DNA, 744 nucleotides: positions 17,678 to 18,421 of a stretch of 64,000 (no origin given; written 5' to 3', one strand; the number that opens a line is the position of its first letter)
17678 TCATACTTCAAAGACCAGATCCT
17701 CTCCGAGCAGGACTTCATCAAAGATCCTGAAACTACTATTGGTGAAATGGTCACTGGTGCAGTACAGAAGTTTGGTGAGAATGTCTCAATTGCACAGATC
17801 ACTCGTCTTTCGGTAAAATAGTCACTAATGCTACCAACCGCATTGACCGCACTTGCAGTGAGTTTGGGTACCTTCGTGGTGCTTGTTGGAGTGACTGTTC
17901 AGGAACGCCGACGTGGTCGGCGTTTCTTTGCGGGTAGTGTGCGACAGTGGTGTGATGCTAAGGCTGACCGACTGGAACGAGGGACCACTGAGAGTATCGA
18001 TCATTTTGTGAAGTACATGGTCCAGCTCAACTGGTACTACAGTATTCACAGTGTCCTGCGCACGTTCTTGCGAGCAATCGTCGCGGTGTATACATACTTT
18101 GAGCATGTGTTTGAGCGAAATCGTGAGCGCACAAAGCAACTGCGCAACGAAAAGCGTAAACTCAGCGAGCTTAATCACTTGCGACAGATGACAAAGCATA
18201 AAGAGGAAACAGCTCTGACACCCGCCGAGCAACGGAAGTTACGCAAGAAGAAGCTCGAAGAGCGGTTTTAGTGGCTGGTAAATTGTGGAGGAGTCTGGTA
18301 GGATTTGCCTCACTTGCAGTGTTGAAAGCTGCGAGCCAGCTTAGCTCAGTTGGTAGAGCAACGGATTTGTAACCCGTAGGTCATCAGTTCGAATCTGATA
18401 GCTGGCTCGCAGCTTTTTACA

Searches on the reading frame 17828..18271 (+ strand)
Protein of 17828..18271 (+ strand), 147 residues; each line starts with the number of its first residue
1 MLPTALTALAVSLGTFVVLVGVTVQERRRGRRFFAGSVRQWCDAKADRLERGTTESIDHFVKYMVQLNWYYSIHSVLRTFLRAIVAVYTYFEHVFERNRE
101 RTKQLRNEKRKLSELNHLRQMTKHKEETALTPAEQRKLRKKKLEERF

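Call 5: search_protein_families(library=pfam, proteins=[window:17828-18271:+])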
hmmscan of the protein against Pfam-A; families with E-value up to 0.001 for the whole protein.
window:17828-18271:+ (147 aa): 0 families

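Call 7: find_encoding_contigs(protein=window:17828-18271:+, flank=3000, max_places=10)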
Protein window:17828-18271:+ (147 aa): 11 contigs read that carry it; 8 places shown.
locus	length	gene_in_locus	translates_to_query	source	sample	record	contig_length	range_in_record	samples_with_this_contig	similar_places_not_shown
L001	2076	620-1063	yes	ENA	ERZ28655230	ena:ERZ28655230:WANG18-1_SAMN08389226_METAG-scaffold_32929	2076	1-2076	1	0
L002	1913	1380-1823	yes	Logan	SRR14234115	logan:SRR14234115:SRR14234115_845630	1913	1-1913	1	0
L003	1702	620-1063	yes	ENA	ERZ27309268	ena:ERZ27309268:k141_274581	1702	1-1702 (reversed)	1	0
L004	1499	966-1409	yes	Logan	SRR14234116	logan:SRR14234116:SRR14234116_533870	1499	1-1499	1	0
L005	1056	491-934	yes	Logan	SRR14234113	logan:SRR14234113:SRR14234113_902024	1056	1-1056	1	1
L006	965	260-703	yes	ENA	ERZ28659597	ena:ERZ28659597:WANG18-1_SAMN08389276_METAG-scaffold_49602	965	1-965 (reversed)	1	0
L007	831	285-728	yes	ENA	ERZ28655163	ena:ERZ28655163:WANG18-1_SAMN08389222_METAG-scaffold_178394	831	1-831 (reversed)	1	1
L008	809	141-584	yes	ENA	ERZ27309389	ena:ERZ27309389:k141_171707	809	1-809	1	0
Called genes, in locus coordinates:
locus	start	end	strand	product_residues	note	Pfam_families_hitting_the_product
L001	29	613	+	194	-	PF25025:EF-Ts_N (weak), PF00889:EF_TS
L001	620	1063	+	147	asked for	-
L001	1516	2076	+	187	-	?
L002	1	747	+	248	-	PF00318:Ribosomal_S2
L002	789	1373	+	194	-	PF25025:EF-Ts_N (weak), PF00889:EF_TS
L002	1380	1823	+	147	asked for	-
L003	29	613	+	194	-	PF25025:EF-Ts_N (weak), PF00889:EF_TS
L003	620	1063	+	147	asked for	-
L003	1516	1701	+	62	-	?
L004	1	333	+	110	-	?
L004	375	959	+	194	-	PF25025:EF-Ts_N (weak), PF00889:EF_TS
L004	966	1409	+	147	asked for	-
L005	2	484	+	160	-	?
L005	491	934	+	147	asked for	-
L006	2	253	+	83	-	?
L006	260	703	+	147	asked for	-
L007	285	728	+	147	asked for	-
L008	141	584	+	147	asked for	-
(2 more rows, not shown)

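Call 8: find_homologous_proteins(query=window:17828-18271:+)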
Query window:17828-18271:+ (147 aa): 148 proteins with E <= 0.001 among 215 candidates; the best 120 are listed.
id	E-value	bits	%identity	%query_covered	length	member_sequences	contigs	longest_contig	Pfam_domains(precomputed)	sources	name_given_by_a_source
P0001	4.1e-90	316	100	100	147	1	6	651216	-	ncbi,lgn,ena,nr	ncbi:hypothetical protein KC906_04130 [Candidatus Kaiserbacteria bacterium]|nr:hypothetical protein 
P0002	2.3e-63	230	72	100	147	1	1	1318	-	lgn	-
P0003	2.4e-62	226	74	98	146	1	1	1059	-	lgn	-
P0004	1.5e-60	221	80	86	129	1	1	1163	-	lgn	-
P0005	3.4e-59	216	68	99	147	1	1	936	-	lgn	-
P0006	1.2e-58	215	71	99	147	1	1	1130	-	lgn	-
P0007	4.9e-58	213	69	92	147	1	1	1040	-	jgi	jgi:hypothetical protein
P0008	1.4e-57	211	69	98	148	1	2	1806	-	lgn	-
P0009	3.7e-57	210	67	92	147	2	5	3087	-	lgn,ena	-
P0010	5.2e-56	206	64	92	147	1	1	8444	-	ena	-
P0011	6.6e-56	206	67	100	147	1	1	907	-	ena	-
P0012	2.7e-55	204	67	100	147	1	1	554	-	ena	-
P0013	3.0e-55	204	66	99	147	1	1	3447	-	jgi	jgi:hypothetical protein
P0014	1.1e-54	202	67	98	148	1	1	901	-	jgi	jgi:hypothetical protein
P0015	1.6e-54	201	65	90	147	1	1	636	-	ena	-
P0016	2.4e-54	201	67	98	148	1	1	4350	-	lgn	-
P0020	4.3e-53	197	64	98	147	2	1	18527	-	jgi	jgi:p-aminobenzoyl-glutamate transporter AbgT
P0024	5.4e-52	193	65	100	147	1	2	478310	-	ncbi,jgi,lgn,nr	ncbi:MAG: hypothetical protein KBC35_03885 [Candidatus Pacebacteria bacterium]|jgi:hypothetical prot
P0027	1.9e-51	191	65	99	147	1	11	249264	-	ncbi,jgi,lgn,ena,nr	ncbi:hypothetical protein H6781_00325 [Candidatus Nomurabacteria bacterium]|nr:hypothetical protein 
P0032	8.6e-51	189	66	98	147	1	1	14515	-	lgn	-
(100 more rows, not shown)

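Call 11: find_related_loci(query=A1, collection=genome_contigs, flank=2500)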
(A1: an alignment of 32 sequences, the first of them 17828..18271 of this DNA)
Query A1 (147 aa) in genome_contigs; peptide patterns used: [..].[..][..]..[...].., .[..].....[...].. (x = any residue, [..] = any of these).
81 stretches matched a pattern; 16 encode a relative of the query (tblastn E <= 1e-3); 16 distinct loci.
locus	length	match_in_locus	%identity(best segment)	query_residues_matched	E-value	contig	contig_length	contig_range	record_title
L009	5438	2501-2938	60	1-146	5e-56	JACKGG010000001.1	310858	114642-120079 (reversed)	MAG: Candidatus Nomurabacteria bacterium isolate HK-STAS-PATE-28 HK-STAS-PATE-28_1, whole genome shotgun sequence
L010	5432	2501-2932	63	1-144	2e-55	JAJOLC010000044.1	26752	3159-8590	MAG: Candidatus Paceibacterota bacterium isolate MAG-712 c_000000000028, whole genome shotgun sequence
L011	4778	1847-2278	62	1-144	3e-53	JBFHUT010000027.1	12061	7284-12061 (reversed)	MAG: Candidatus Paceibacteria bacterium isolate Mix_sand09.2021.07.G.23 k141_3569964_length_12061_cov_13.0000, whole gen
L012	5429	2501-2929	59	1-143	3e-52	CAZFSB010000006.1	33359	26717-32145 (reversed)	MAG TPA_asm: uncultured Candidatus Saccharibacteria bacterium isolate SRP319275_co4_64 genome assembly, contig: NODE_706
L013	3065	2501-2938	55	1-146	2e-52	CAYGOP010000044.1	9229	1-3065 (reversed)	MAG TPA_asm: uncultured Candidatus Saccharibacteria bacterium isolate ERP117304_co1_139 genome assembly, contig: NODE_67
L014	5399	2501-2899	61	1-133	2e-52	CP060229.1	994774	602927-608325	MAG: Candidatus Nomurabacteria bacterium isolate HK-STAS-PATE-25 chromosome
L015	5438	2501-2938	53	1-146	5e-51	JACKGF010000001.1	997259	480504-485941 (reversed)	MAG: Candidatus Nomurabacteria bacterium isolate HK-STAS-PATE-27 HK-STAS-PATE-27_1, whole genome shotgun sequence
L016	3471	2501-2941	50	1-147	3e-50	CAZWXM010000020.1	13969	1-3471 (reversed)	MAG TPA_asm: uncultured Candidatus Saccharibacteria bacterium isolate SRP286056_co2_553 genome assembly, contig: NODE_70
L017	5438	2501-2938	60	1-146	2e-49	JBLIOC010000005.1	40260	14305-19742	MAG: Candidatus Paceibacteria bacterium isolate 3300053785_176 Ga0535658_0001443, whole genome shotgun sequence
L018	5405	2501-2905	54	1-136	8e-49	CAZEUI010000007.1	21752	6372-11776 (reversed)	MAG TPA_asm: uncultured Candidatus Saccharibacteria bacterium isolate binchicken_co53_23 genome assembly, contig: NODE_1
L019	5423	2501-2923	59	4-144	2e-48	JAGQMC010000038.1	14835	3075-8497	MAG: Candidatus Kaiserbacteria bacterium isolate HKST-UBA32 k127_3007347, whole genome shotgun sequence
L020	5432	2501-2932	53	1-144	4e-48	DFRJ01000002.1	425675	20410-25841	MAG TPA_asm: Patescibacteria group bacterium UBA3466 UBA3466_contig_839, whole genome shotgun sequence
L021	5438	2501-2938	60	1-146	1e-45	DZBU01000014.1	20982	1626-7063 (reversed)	MAG TPA_asm: Candidatus Elulimicrobium sp. isolate SulCav_PC08_66_47_31 SulCav_PC08-66_1773_length_20982_cov_18.169303,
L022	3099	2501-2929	57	1-144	1e-44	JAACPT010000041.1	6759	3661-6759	MAG: Candidatus Parcubacteria bacterium isolate CG_2015-02_43_9 CG_2015-02_curated_scaffold_13135, whole genome shotgun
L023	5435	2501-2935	61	1-145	3e-57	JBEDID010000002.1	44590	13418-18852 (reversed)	MAG: Candidatus Parcubacteria bacterium isolate NASQAN2015_010_A_bin.14 scaffold_000010, whole genome shotgun sequence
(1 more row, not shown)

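Call 16: find_related_loci(query=A1, collection=metagenome_contigs, flank=2000)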
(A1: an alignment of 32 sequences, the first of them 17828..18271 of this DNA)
Query A1 (147 aa) in metagenome_contigs; peptide patterns used: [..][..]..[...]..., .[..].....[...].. (x = any residue, [..] = any of these).
183 stretches matched a pattern; 15 encode a relative of the query (tblastn E <= 1e-3); 15 distinct loci.
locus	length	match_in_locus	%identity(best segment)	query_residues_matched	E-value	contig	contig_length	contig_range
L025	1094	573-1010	65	1-146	3e-57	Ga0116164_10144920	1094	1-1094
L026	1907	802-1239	55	1-146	2e-52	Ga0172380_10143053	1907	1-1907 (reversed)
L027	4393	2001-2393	62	16-146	5e-51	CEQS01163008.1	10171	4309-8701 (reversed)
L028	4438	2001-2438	53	1-146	2e-50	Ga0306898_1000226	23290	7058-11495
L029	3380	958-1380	57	4-144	2e-49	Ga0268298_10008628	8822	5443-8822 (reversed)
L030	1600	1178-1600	59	4-144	8e-50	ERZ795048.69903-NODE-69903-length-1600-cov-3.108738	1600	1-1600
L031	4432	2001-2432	53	1-144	2e-48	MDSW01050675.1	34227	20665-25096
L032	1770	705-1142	51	1-146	4e-48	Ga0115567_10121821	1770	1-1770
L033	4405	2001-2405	56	1-135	1e-46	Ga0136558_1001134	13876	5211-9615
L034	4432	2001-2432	52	1-144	9e-46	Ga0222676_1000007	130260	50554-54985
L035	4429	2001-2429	57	1-144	7e-45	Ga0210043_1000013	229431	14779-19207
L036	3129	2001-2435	54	1-145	4e-43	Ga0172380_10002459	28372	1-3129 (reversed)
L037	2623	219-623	53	1-135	1e-42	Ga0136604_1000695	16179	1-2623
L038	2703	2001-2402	54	1-134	2e-42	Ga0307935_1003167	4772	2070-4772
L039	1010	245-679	45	1-145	4e-38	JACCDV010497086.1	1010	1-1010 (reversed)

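Call 29: find_encoding_contigs(protein=P0002, flank=2500, max_places=3)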
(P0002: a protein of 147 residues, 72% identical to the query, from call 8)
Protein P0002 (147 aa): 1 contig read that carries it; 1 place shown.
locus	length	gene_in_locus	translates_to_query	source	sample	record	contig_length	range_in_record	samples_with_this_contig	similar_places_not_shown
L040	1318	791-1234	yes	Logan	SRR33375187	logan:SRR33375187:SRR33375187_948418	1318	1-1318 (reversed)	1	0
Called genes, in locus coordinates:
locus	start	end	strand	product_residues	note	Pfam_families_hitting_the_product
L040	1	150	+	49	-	?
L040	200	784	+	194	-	PF25025:EF-Ts_N (weak), PF00889:EF_TS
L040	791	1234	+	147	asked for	-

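Call 30: find_encoding_contigs(protein=P0009, flank=2500, max_places=3)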
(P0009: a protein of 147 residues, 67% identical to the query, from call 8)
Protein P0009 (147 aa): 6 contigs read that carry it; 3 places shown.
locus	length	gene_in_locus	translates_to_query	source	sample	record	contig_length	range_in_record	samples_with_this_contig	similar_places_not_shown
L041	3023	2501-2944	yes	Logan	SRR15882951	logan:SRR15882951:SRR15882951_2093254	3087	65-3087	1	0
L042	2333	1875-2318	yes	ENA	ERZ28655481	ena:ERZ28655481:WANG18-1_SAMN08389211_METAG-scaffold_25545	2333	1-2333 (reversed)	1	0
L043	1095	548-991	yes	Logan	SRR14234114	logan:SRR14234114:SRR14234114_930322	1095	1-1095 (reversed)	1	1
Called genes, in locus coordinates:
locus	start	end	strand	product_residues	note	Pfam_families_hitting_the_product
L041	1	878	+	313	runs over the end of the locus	?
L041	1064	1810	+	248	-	PF00318:Ribosomal_S2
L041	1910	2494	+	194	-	PF25025:EF-Ts_N (weak), PF00889:EF_TS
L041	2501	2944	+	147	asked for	-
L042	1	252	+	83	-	?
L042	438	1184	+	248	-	PF00318:Ribosomal_S2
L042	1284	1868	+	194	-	PF25025:EF-Ts_N (weak), PF00889:EF_TS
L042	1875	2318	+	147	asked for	-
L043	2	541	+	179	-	?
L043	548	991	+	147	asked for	-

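Call 31: find_encoding_contigs(protein=P0010, flank=2500, max_places=3)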
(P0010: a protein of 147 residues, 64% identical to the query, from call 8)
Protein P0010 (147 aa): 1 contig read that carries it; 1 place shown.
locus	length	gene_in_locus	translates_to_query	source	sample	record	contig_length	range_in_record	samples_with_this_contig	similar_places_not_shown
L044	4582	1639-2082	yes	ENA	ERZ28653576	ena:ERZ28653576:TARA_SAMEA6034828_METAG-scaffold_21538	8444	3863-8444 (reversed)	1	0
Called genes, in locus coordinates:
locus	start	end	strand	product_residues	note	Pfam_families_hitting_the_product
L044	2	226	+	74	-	?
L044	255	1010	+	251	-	PF00318:Ribosomal_S2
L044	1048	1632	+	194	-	PF25025:EF-Ts_N (weak), PF00889:EF_TS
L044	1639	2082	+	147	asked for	-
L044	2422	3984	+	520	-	PF13632:Glyco_trans_2_3 (weak)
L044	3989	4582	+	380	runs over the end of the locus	-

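Call 32: find_encoding_contigs(protein=P0016, flank=2500, max_places=3)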
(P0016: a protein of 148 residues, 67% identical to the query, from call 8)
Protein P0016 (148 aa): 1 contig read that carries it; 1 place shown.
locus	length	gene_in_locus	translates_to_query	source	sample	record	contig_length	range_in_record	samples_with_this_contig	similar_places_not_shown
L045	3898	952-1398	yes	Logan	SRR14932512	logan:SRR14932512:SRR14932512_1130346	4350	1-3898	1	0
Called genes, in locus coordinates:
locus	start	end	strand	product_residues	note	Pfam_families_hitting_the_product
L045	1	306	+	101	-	?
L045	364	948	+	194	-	PF25025:EF-Ts_N (weak), PF00889:EF_TS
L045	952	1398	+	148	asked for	-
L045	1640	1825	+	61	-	-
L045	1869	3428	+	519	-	PF13632:Glyco_trans_2_3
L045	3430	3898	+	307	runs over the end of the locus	?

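Call 41: find_encoding_contigs(protein=P0013, flank=1500, max_places=2)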
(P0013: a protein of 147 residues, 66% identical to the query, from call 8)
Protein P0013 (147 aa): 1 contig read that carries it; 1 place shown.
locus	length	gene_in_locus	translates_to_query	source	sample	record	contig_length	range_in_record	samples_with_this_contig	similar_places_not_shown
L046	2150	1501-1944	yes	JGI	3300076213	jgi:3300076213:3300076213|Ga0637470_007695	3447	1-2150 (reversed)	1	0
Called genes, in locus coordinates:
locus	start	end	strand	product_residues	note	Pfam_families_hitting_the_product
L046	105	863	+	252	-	PF00318:Ribosomal_S2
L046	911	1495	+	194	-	PF25025:EF-Ts_N (weak), PF00889:EF_TS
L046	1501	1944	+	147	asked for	-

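Call 42: find_encoding_contigs(protein=P0020, flank=1500, max_places=2)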
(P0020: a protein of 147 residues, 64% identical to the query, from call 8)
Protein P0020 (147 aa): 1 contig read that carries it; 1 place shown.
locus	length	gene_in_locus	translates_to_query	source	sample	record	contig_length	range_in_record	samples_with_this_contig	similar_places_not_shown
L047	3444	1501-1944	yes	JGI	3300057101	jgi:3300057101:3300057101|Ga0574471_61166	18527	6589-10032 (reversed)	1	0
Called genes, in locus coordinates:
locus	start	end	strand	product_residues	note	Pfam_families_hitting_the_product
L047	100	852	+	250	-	PF00318:Ribosomal_S2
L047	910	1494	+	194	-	PF25025:EF-Ts_N (weak), PF00889:EF_TS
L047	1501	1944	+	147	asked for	-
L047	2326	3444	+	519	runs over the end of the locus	PF13632:Glyco_trans_2_3 (weak)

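Call 43: find_encoding_contigs(protein=P0024, flank=1500, max_places=2)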
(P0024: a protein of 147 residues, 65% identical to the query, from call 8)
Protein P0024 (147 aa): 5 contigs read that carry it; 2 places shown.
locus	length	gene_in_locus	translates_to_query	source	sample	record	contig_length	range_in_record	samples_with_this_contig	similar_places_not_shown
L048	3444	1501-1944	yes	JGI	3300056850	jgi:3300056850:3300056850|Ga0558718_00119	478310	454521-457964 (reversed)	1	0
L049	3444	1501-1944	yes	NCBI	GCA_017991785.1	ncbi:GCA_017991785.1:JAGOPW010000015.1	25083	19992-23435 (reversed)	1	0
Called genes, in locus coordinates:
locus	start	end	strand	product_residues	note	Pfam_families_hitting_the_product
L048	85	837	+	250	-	PF00318:Ribosomal_S2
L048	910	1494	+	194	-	PF25025:EF-Ts_N (weak), PF00889:EF_TS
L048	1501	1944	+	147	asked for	-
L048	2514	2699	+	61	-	-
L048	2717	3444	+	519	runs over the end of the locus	PF13641:Glyco_tranf_2_3 (weak), PF13632:Glyco_trans_2_3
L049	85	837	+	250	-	PF00318:Ribosomal_S2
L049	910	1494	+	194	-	PF25025:EF-Ts_N (weak), PF00889:EF_TS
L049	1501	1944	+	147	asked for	-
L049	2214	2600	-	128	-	PF01844:HNH (weak)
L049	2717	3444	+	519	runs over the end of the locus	PF13641:Glyco_tranf_2_3 (weak), PF13632:Glyco_trans_2_3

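Call 44: find_encoding_contigs(protein=P0027, flank=1500, max_places=2)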
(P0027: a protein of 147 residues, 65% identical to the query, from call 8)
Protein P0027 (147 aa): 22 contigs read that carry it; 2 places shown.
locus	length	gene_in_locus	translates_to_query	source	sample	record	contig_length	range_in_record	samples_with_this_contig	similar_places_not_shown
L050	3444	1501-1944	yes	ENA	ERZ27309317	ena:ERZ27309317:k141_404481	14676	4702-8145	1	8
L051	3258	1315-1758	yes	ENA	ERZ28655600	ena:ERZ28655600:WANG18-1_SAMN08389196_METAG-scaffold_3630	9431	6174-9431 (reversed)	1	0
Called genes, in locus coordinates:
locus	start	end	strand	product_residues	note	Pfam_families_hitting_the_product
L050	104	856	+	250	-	PF00318:Ribosomal_S2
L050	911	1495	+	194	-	PF25025:EF-Ts_N, PF00889:EF_TS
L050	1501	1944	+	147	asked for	-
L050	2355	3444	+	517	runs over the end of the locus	PF13641:Glyco_tranf_2_3 (weak), PF13632:Glyco_trans_2_3 (weak)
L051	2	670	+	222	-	?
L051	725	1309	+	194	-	PF25025:EF-Ts_N, PF00889:EF_TS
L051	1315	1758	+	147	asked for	-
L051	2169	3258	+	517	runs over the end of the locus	PF13641:Glyco_tranf_2_3 (weak), PF13632:Glyco_trans_2_3 (weak)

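Call 45: find_encoding_contigs(protein=P0032, flank=1500, max_places=2)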
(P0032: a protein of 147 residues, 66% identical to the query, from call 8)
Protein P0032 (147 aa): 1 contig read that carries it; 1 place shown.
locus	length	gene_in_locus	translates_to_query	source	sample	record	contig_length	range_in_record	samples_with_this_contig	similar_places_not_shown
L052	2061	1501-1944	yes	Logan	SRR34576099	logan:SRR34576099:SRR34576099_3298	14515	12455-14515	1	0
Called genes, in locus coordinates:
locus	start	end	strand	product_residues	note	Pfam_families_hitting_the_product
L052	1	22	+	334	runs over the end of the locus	PF03462:PCRF, PF00472:RF-1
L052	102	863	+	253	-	PF00318:Ribosomal_S2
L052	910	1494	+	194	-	PF00889:EF_TS, PF25025:EF-Ts_N (weak)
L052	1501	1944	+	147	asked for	-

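Call 66: search_protein_families(library=pfam, proteins=[L049:2214-2600:-], max_evalue=0.1)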
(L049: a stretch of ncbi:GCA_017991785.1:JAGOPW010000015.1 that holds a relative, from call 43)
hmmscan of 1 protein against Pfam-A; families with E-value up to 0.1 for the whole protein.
L049:2214-2600:- (128 aa): 6 families
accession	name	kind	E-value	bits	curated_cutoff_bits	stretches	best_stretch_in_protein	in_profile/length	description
PF01844.29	HNH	-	2e-06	28.3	21.4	1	67-110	1-42/47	HNH endonuclease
PF13392.12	HNH_3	-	5.5e-05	23.2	24.8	1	79-104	12-39/46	HNH endonuclease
PF03892.19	NapB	-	0.019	15.5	25.1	1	53-110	53-112/127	Nitrate reductase cytochrome c-type subunit (NapB)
PF12760.12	Zn_ribbon_IS1595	-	0.029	14.8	25.4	0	62-80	16-34/46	Transposase zinc-ribbon domain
PF23551.1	Zn_ribbon_20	-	0.071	13.6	27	1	100-109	20-29/35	Zinc beta-ribbon domain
PF08274.17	Zn_Ribbon_YjdM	-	0.073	13.5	30.8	1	92-110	9-27/30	PhnA Zinc-Ribbon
